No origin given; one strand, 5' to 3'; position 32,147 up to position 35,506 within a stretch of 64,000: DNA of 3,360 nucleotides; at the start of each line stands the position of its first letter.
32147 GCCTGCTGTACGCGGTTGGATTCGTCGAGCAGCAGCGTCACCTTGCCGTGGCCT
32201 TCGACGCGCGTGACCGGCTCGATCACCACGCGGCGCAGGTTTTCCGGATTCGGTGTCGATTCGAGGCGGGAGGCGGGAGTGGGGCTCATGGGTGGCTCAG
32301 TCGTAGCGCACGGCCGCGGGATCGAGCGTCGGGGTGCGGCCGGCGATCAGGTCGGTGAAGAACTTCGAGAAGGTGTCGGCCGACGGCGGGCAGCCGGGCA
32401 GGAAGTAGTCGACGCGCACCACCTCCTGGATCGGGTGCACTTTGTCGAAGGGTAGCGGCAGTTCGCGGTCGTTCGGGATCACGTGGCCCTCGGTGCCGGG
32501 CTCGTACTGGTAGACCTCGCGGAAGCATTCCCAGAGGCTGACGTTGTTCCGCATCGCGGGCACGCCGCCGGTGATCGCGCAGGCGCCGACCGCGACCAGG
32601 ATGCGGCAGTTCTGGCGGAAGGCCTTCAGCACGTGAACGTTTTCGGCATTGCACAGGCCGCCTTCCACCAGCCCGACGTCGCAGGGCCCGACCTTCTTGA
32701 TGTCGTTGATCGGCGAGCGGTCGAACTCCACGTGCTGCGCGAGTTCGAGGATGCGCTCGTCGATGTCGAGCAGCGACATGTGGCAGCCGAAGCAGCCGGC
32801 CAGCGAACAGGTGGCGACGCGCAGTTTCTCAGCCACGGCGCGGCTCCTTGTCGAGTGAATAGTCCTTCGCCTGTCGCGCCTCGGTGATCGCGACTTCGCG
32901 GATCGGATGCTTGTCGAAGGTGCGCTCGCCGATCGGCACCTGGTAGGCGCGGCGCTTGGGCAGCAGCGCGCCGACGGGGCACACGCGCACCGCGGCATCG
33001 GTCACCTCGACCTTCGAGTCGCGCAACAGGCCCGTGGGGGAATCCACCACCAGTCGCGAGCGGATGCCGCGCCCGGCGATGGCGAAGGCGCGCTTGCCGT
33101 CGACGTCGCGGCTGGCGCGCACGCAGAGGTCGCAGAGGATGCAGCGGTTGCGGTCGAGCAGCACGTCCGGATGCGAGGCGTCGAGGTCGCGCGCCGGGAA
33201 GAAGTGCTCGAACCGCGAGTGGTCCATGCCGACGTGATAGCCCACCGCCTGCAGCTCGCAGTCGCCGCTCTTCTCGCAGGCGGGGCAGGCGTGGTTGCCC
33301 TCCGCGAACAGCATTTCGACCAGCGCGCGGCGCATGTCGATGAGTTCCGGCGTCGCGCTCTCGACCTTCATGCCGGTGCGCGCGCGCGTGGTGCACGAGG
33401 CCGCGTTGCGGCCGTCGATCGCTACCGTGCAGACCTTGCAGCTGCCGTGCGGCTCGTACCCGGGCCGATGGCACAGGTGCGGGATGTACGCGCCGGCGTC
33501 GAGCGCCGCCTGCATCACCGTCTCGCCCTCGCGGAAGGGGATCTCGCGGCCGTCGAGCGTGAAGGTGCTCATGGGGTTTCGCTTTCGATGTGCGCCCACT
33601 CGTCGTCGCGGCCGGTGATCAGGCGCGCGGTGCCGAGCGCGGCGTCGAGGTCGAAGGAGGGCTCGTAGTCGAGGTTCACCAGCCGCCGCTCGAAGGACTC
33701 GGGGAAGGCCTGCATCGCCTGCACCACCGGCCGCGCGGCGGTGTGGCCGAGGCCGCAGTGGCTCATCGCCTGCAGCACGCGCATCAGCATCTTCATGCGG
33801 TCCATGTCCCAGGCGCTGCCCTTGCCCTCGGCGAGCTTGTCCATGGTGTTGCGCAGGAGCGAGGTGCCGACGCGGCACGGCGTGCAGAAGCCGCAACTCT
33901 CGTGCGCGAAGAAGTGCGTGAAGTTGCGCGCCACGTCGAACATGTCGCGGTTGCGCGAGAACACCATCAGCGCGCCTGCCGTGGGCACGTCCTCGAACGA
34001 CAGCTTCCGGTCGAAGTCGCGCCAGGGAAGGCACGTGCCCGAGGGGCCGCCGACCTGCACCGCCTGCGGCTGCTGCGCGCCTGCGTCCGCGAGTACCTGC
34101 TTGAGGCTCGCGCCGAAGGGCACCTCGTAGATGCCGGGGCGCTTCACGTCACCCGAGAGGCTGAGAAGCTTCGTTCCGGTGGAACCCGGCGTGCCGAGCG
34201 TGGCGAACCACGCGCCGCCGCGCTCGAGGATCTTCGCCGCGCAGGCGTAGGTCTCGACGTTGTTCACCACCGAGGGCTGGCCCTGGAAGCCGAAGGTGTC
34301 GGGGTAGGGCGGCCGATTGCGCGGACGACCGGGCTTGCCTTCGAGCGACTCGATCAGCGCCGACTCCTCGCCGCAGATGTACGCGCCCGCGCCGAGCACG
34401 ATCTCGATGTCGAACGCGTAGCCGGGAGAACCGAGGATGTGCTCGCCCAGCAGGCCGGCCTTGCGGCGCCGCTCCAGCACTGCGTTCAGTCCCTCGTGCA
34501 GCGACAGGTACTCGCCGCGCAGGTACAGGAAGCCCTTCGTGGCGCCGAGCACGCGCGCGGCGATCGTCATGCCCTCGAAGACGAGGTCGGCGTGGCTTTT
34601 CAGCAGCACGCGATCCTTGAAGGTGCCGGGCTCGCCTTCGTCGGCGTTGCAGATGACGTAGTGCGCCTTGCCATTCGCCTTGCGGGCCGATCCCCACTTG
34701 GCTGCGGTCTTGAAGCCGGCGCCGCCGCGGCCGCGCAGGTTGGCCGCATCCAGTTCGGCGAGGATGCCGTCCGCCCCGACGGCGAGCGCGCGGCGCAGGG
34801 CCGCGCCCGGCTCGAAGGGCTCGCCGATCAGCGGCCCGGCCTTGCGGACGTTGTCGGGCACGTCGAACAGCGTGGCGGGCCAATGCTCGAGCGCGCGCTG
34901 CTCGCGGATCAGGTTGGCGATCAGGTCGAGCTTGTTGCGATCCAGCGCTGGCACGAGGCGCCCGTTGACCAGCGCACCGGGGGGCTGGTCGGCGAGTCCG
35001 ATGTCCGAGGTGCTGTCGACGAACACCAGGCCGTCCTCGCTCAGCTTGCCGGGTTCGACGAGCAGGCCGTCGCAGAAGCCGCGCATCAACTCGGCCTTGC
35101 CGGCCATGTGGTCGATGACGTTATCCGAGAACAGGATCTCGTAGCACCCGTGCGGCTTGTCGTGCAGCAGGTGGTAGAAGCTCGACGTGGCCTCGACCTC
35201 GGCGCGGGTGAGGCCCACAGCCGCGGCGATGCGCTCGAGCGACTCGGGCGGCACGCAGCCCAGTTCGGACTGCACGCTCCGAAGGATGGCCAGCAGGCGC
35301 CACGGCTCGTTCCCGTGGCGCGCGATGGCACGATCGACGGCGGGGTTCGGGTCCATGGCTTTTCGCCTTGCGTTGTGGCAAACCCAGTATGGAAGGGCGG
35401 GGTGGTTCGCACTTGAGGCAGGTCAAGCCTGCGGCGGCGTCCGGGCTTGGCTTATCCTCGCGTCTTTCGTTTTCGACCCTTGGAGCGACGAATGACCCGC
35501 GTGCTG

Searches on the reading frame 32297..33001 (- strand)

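Call 23: search_protein_families(library=pfam, proteins=[window:32297-33001:-])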
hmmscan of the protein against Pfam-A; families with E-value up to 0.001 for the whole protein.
window:32297-33001:- (234 aa): 1 family
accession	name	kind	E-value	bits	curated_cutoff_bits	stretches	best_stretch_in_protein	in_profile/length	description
PF01058.29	Oxidored_q6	-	1.4e-28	99.6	27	1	70-216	1-126/128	NADH ubiquinone oxidoreductase, 20 Kd subunit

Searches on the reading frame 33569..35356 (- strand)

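Call 12: search_protein_families(library=pfam, proteins=[window:33569-35356:-])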
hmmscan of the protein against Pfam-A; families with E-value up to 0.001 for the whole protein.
window:33569-35356:- (595 aa): 4 families
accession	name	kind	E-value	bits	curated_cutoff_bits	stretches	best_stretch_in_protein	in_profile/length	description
PF01512.22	Complex1_51K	-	2.9e-41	141.3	31.2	1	204-372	3-147/150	Nuo51 FMN-binding domain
PF10589.14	NADH_4Fe-4S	-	2.5e-27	95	23.5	1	474-557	1-84/85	NADH-ubiquinone oxidoreductase-F iron-sulfur binding region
PF01257.25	2Fe-2S_thioredx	-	1.4e-21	77.3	24.8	1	8-146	2-140/145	Thioredoxin-like [2Fe-2S] ferredoxin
PF10531.15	SLBB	-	3.4e-06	27.2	27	1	400-439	4-51/55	SLBB domain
